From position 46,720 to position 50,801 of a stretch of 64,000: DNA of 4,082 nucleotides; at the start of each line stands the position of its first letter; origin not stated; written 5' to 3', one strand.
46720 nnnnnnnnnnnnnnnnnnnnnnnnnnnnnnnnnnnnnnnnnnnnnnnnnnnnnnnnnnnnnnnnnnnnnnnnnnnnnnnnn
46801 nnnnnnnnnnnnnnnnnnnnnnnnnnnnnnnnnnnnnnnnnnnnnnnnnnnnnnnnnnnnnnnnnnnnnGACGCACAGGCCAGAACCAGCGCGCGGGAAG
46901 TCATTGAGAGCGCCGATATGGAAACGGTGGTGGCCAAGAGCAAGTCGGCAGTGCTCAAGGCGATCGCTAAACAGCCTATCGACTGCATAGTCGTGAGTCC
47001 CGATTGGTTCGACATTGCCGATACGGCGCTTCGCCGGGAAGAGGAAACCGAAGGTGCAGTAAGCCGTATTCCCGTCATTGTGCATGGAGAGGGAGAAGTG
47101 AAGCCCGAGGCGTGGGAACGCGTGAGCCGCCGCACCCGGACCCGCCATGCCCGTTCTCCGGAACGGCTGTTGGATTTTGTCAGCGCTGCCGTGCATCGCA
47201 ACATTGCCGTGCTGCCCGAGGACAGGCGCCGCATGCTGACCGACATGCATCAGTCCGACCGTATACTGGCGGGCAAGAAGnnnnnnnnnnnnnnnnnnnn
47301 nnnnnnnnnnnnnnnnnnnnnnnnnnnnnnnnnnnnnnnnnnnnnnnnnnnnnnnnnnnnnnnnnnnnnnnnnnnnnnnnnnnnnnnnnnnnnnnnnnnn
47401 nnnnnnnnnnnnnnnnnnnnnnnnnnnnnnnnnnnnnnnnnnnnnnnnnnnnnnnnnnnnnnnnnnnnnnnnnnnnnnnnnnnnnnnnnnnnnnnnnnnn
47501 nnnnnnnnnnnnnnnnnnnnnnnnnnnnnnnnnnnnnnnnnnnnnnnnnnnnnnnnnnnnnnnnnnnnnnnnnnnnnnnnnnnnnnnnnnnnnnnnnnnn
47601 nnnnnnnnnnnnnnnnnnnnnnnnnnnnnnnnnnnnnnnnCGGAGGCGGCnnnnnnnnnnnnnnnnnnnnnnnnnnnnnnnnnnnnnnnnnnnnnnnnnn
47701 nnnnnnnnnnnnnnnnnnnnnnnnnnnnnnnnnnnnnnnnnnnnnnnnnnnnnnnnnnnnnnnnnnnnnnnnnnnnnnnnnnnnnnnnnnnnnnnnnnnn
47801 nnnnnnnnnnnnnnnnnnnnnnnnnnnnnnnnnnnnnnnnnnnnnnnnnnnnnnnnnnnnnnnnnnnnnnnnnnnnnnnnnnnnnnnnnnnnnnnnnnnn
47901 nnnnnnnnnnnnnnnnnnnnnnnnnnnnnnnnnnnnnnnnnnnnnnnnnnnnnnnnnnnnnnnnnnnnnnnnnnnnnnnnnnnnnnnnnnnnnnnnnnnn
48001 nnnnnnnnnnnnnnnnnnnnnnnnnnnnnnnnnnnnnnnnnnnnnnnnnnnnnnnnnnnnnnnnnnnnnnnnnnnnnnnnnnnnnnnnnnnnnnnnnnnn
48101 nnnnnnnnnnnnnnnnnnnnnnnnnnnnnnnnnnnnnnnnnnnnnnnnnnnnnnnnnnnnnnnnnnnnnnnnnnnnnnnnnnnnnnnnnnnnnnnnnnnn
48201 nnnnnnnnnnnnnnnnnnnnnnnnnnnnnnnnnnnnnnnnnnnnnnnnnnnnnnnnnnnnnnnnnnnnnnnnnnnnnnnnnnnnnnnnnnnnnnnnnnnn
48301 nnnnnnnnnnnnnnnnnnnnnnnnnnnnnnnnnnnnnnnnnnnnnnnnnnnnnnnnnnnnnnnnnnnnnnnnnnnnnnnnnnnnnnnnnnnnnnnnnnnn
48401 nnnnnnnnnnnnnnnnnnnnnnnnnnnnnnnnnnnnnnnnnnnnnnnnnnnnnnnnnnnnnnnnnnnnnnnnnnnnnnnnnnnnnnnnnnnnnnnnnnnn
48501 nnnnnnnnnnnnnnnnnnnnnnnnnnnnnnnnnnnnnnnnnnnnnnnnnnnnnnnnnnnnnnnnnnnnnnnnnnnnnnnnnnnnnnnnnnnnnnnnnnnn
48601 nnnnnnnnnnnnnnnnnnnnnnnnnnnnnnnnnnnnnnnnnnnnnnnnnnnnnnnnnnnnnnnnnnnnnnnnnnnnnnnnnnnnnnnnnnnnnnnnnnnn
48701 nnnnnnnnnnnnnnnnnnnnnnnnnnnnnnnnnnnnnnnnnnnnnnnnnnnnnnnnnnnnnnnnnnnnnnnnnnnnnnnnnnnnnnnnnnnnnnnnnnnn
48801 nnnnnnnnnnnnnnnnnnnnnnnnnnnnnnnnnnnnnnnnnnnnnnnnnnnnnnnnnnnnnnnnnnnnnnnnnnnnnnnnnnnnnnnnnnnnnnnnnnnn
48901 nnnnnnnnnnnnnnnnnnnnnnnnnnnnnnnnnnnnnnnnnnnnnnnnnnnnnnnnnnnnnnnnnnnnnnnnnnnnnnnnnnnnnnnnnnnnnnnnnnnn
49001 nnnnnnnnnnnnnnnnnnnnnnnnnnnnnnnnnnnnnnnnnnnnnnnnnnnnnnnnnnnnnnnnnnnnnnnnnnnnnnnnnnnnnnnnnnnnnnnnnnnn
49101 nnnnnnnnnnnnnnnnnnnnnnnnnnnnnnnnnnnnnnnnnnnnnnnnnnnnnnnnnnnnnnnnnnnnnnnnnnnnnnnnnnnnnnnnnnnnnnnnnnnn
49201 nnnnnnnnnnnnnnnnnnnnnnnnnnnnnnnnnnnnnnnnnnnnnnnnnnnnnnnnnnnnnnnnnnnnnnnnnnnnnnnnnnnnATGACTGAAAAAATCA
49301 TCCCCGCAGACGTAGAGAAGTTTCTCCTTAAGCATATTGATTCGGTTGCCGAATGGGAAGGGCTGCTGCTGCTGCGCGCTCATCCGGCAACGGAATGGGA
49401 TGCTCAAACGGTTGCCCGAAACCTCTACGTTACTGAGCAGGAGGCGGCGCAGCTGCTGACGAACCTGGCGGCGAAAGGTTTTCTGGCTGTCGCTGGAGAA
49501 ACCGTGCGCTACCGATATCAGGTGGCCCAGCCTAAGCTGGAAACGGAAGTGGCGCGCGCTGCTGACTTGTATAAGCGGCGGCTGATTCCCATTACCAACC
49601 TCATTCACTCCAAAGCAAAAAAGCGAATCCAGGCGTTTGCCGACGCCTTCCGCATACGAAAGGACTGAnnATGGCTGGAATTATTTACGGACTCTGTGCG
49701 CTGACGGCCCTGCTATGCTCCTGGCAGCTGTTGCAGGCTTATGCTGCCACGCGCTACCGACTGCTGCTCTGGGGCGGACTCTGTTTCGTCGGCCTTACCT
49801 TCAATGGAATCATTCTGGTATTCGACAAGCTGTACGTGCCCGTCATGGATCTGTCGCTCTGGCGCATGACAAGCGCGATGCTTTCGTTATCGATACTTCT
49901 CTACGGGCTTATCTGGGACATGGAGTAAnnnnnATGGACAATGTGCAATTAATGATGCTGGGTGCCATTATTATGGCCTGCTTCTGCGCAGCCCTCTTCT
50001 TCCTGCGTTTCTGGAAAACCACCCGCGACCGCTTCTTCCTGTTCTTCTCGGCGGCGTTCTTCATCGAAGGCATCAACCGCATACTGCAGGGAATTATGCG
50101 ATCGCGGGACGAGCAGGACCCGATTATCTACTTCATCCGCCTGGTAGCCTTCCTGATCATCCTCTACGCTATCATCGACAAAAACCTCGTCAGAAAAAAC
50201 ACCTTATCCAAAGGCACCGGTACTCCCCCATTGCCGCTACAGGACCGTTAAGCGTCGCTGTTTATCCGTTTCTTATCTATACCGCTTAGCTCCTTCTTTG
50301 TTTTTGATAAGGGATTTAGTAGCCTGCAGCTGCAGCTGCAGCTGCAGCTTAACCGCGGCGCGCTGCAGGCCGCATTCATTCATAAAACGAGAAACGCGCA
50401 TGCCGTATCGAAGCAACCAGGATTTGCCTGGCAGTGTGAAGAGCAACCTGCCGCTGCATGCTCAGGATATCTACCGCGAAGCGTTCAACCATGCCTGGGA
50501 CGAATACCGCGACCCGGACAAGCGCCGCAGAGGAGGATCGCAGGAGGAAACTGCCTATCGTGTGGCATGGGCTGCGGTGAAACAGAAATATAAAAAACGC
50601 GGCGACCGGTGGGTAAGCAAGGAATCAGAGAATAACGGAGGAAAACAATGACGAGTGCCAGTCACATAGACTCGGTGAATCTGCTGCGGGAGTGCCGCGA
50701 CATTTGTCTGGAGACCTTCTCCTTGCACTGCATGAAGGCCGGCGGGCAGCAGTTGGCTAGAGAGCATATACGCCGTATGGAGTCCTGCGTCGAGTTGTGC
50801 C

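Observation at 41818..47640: Soluble 1940-aa kinase with nine exact 92-aa poly-HAMP repeats, resembling fungal group III kinases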

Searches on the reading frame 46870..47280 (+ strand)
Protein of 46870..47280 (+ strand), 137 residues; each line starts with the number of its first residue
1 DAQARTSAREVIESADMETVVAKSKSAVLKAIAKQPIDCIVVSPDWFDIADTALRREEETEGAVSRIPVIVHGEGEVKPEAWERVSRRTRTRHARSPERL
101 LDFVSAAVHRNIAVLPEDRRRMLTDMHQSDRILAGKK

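Call 42: search_protein_families(library=pfam, proteins=[window:46870-47280:+], max_evalue=1)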
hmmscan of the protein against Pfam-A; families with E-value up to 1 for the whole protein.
window:46870-47280:+ (137 aa): 1 family
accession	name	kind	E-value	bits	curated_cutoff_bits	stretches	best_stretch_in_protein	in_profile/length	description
PF00072.30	Response_reg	-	0.17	12.5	30.2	1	3-42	9-48/111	Response regulator receiver domain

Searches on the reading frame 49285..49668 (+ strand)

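Call 6: search_protein_families(library=pfam, proteins=[window:49285-49668:+], max_evalue=0.01)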
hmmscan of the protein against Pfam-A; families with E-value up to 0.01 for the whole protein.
window:49285-49668:+ (127 aa): 1 family
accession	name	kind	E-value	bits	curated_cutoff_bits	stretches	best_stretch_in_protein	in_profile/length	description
PF14394.12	DUF4423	-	0.0085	16.3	30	0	21-89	18-87/165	Domain of unknown function (DUF4423)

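Call 7: search_protein_families(library=ncbifam, proteins=[window:49285-49668:+], max_evalue=0.01)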
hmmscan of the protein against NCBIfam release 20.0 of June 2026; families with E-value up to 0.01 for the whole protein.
window:49285-49668:+ (127 aa): 0 families

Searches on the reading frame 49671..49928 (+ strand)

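Call 36: search_protein_families(library=pfam, proteins=[window:49671-49928:+], max_evalue=0.001)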
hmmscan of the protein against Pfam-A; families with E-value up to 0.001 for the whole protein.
window:49671-49928:+ (85 aa): 1 family
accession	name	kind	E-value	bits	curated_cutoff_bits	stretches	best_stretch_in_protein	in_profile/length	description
PF19447.4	DUF5985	-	2.3e-24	86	27.3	1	1-84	1-85/86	Family of unknown function (DUF5985)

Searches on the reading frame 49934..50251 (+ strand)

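Call 36: search_protein_families(library=pfam, proteins=[window:49934-50251:+], max_evalue=0.001)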
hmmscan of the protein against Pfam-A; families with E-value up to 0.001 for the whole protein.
window:49934-50251:+ (105 aa): 1 family
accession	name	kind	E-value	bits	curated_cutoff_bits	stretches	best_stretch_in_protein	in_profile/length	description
PF19447.4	DUF5985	-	1e-24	87.1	27.3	1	6-81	3-82/86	Family of unknown function (DUF5985)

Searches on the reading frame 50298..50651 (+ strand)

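Call 36: search_protein_families(library=pfam, proteins=[window:50298-50651:+], max_evalue=0.001)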
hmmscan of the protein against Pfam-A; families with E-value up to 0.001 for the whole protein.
window:50298-50651:+ (117 aa): 1 family
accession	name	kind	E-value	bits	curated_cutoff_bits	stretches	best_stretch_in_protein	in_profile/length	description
PF06150.17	ChaB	-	3.2e-22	79.4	27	1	43-108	1-60/60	ChaB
